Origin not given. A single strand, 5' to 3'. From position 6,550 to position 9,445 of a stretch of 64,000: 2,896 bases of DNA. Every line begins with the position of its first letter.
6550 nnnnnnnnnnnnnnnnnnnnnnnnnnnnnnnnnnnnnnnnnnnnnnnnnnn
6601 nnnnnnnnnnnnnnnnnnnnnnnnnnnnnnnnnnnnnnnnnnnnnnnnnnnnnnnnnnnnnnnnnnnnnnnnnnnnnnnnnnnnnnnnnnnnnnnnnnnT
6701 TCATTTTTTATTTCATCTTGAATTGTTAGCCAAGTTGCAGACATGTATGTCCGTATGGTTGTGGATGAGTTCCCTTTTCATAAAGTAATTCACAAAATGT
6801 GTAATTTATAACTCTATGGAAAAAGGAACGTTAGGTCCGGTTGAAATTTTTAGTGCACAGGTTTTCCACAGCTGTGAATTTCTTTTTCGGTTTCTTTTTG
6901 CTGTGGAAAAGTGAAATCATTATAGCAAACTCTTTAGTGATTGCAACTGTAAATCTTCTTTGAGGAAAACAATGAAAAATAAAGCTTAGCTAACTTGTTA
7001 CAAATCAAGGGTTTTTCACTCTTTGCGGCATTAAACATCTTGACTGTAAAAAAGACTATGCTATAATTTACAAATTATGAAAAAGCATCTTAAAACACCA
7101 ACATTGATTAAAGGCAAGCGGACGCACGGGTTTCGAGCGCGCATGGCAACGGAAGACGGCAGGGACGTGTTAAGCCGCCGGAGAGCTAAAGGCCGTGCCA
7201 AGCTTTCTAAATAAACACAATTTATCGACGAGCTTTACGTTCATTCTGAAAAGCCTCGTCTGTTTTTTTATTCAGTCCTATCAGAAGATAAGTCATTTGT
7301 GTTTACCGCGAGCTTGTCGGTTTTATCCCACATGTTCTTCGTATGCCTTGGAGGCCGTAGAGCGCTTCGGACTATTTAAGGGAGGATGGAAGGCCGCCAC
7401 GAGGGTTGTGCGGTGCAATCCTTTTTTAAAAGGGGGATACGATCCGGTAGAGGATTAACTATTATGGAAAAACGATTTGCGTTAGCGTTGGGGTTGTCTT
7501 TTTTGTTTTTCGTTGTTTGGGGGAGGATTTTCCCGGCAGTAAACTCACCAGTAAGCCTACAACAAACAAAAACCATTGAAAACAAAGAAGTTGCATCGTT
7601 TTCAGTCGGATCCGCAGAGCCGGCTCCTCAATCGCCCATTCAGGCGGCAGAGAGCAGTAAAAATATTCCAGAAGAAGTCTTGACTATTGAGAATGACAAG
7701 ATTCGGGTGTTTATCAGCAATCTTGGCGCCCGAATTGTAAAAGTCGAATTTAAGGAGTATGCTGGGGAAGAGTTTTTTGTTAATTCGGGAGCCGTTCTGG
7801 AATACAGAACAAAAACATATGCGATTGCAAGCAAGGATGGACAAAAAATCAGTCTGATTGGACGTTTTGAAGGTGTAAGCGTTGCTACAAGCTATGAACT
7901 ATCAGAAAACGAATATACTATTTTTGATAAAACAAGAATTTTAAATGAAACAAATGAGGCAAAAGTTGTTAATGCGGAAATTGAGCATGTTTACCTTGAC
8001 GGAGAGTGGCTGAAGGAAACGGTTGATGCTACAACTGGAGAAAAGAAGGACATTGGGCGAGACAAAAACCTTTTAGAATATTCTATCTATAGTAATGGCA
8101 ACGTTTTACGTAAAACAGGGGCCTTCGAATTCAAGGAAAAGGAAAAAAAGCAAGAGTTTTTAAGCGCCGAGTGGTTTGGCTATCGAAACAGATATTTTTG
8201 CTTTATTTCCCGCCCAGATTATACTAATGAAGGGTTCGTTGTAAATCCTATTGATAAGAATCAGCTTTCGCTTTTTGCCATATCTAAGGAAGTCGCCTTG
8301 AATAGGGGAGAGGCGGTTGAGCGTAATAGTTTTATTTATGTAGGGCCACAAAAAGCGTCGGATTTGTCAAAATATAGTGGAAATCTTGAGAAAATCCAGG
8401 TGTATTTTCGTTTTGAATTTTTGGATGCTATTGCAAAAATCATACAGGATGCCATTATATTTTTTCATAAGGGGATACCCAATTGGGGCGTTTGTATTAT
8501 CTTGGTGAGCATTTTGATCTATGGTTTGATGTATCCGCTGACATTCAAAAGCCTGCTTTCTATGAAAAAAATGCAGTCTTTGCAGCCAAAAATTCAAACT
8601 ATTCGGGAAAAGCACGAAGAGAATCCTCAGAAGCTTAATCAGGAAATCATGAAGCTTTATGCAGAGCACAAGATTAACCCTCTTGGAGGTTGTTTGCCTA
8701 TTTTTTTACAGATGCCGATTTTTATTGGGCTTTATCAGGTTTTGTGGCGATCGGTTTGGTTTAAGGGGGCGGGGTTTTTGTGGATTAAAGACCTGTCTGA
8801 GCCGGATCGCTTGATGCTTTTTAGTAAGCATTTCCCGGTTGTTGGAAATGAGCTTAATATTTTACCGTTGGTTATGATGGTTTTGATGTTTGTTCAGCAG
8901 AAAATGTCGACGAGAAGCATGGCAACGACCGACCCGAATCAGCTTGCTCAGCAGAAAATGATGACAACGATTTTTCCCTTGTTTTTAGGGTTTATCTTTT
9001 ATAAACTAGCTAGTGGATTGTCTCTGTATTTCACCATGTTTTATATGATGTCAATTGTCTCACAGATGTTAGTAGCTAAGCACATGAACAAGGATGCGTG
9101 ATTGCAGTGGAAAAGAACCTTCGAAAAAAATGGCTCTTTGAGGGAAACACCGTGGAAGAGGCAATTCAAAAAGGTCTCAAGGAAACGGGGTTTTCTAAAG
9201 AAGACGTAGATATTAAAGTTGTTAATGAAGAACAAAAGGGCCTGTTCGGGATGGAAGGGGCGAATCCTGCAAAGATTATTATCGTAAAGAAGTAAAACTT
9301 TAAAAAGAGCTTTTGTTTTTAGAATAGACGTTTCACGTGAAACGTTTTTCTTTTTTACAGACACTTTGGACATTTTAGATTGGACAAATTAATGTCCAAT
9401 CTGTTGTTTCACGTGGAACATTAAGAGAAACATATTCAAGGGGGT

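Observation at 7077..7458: rnpA is absent from the universally conserved rpmH-rnpA-yidD-yidC string; an attenuator hairpin lies inside yidD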

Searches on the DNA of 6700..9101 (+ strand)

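Call 30: search_rna_families(sources=[L002, L003, L004, L005, L006, L009, L031, L007], threshold=gathering)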
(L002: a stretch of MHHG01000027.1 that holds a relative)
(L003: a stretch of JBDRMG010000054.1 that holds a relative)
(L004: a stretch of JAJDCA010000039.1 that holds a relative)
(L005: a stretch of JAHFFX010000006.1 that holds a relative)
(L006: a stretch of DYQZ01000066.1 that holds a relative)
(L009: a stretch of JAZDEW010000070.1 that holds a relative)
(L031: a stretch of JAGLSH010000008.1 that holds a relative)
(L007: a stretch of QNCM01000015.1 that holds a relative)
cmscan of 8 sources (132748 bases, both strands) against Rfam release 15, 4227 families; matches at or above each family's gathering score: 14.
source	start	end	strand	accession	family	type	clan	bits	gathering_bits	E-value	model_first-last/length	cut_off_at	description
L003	15702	15773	+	RF00005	tRNA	Gene; tRNA;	CL00001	71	29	3.3e-13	1-71/71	no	tRNA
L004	16610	16683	+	RF00005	tRNA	Gene; tRNA;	CL00001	69.8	29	7.2e-13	1-71/71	no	tRNA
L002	16414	16487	+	RF00005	tRNA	Gene; tRNA;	CL00001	68.2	29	2.1e-12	1-71/71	no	tRNA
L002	866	939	-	RF00005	tRNA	Gene; tRNA;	CL00001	66.7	29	5.3e-12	1-71/71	no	tRNA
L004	1219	1292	-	RF00005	tRNA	Gene; tRNA;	CL00001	66.7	29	5.1e-12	1-71/71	no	tRNA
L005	991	1064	-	RF00005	tRNA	Gene; tRNA;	CL00001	65.3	29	1.3e-11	1-71/71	no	tRNA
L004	16424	16494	+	RF00005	tRNA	Gene; tRNA;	CL00001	64.2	29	2.5e-11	1-71/71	no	tRNA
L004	16512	16594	+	RF00005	tRNA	Gene; tRNA;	CL00001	63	29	5.6e-11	1-71/71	no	tRNA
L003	16129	16211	+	RF00005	tRNA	Gene; tRNA;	CL00001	61.5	29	1.4e-10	1-71/71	no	tRNA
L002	16308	16390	+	RF00005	tRNA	Gene; tRNA;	CL00001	61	29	1.9e-10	1-71/71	no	tRNA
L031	1754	1828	-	RF00005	tRNA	Gene; tRNA;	CL00001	60.8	29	2.2e-10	1-71/71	no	tRNA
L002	16217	16287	+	RF00005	tRNA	Gene; tRNA;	CL00001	60.4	29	2.8e-10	1-71/71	no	tRNA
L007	325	399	-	RF00005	tRNA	Gene; tRNA;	CL00001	58.7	29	8.3e-10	1-71/71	no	tRNA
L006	6897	6962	+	RF00005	tRNA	Gene; tRNA;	CL00001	56.4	29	3.5e-09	1-65/71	3'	tRNA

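Call 83: search_rna_families(source=window, start=6700, end=7600, threshold=evalue, max_evalue=10)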
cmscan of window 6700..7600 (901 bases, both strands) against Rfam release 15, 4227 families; matches with E-value up to 10: 5.
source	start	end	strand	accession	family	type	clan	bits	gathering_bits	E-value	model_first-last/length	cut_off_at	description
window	6770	6828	-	RF01667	rox1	Cis-reg;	-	18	58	1.1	1-59/59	no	Drosophila rox1 ncRNA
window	6775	6851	+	RF01663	ceN93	Gene; sRNA;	-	17.4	60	3.5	1-131/131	no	Caenorhabditis sRNA ceN93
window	7036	7163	+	RF01849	alpha_tmRNA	Gene;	CL00001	17.1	50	0.0063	1-355/355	no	Alphaproteobacteria transfer-messenger RNA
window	7190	7271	-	RF00727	bantam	Gene; miRNA;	CL00091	16.5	61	5.7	1-82/82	no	bantam microRNA precursor family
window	6936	7038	-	RF01243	snR33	Gene; snRNA; snoRNA; HACA-box;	CL00027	14.7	45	6.5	1-183/183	no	Small nucleolar RNA snR33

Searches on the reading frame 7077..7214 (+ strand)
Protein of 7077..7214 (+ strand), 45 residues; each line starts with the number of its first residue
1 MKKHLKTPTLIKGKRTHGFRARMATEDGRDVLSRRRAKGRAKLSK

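Call 7: search_protein_families(library=pfam, proteins=[window:7077-7214:+], max_evalue=0.01)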
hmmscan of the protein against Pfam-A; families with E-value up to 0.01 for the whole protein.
window:7077-7214:+ (45 aa): 1 family
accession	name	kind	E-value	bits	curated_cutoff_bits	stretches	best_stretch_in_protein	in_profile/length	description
PF00468.22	Ribosomal_L34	-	9.2e-17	61.2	25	1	7-44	6-43/44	Ribosomal protein L34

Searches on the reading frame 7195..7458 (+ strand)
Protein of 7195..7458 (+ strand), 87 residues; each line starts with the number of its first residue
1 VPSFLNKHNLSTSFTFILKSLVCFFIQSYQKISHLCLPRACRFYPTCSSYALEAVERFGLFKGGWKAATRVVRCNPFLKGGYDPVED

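Call 7: search_protein_families(library=pfam, proteins=[window:7195-7458:+], max_evalue=0.01)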
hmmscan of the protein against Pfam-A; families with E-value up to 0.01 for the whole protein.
window:7195-7458:+ (87 aa): 1 family
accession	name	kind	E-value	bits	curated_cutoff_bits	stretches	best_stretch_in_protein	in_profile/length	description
PF01809.23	YidD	-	9.4e-27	93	27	1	20-85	2-67/67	Putative membrane protein insertion efficiency factor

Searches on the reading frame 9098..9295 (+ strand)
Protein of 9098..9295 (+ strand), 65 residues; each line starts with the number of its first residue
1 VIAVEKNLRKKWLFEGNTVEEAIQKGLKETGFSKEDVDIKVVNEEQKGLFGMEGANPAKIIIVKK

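Call 7: search_protein_families(library=pfam, proteins=[window:9098-9295:+], max_evalue=0.01)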
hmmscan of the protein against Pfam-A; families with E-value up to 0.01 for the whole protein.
window:9098-9295:+ (65 aa): 1 family
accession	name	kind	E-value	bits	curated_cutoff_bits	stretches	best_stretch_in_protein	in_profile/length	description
PF14804.11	Jag_N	-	1.3e-16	61.2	25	1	14-61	1-47/50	Jag N-terminus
